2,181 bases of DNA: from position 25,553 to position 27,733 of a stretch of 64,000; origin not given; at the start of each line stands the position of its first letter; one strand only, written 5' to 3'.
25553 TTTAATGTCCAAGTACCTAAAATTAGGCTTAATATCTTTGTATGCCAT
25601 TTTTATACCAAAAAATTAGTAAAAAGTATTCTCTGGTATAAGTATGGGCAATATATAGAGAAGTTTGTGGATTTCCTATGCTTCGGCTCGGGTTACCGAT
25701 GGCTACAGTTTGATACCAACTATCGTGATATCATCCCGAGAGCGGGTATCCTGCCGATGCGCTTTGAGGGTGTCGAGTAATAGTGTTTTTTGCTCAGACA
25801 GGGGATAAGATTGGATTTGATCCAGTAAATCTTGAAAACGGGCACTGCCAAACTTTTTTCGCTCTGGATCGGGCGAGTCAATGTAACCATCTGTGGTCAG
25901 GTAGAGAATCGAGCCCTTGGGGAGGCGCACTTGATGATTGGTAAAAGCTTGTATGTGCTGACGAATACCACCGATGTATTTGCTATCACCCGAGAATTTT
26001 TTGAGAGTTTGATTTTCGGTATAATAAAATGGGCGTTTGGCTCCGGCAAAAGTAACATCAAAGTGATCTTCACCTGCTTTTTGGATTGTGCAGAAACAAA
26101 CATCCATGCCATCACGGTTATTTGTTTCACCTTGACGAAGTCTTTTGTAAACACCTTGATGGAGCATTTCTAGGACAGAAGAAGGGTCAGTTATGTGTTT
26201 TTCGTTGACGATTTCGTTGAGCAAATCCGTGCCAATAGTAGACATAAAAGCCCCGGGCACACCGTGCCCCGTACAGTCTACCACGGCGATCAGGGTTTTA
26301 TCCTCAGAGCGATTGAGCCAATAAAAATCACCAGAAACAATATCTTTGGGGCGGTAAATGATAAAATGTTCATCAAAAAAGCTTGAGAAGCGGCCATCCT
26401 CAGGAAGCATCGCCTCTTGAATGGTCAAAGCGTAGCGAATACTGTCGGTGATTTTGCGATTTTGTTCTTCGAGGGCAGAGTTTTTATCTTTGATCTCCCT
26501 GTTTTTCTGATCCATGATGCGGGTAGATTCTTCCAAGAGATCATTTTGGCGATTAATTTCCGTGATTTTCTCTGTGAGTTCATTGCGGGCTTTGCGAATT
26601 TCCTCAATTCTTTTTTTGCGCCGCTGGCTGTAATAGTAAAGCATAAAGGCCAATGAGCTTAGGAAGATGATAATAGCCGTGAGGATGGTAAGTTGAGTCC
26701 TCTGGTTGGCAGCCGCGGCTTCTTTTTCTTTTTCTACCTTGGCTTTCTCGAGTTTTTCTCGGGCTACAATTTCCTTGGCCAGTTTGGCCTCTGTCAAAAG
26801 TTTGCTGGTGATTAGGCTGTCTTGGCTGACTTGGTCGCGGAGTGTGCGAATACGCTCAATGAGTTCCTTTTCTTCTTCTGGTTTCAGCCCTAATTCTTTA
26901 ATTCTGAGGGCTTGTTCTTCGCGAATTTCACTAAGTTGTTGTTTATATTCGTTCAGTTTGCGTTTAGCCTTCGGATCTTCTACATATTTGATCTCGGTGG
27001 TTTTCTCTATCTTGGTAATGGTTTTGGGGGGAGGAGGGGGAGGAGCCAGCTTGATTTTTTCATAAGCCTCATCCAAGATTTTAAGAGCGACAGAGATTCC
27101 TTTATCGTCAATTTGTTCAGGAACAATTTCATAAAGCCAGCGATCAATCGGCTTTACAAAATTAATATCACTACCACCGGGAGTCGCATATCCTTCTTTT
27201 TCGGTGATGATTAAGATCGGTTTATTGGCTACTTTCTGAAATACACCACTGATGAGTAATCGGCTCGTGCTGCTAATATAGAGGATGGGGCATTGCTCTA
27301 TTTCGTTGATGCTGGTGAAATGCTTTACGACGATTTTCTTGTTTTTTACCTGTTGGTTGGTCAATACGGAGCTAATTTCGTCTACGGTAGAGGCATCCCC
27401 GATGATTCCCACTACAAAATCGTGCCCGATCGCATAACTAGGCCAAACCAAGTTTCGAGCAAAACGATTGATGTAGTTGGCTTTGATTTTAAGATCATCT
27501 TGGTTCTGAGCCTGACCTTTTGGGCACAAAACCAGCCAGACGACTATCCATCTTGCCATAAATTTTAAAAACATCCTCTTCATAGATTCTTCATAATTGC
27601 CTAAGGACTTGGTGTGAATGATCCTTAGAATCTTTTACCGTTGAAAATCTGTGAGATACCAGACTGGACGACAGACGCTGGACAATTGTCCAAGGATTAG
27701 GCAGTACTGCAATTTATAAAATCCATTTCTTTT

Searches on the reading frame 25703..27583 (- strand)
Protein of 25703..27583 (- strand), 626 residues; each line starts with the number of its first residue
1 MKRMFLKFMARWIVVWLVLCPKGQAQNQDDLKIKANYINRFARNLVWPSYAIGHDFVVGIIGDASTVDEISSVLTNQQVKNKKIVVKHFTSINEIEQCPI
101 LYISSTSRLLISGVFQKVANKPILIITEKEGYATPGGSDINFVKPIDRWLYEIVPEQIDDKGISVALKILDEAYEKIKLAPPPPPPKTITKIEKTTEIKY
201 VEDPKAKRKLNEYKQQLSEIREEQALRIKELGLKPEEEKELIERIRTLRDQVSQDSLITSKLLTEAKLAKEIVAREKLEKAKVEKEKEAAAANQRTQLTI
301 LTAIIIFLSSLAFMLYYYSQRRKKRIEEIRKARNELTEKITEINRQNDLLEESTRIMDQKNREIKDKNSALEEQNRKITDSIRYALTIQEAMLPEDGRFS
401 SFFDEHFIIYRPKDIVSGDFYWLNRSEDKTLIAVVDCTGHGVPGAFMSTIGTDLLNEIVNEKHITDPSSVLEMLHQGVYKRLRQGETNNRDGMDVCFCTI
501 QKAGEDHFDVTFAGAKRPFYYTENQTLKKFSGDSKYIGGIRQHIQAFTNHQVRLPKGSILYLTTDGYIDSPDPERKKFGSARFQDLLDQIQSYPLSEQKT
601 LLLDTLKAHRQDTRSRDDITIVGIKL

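Call 84: search_protein_families(library=pfam, proteins=[window:25703-27583:-], max_evalue=0.00001)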
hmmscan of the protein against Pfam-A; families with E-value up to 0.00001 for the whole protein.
window:25703-27583:- (626 aa): 2 families
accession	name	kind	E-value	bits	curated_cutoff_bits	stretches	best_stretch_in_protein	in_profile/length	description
PF07228.17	SpoIIE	-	5.3e-24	85.7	25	1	427-625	2-190/192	Stage II sporulation protein E (SpoIIE)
PF13689.11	DUF4154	-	1.5e-19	70.9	24.9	1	32-170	2-139/143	YfiR/HmsC-like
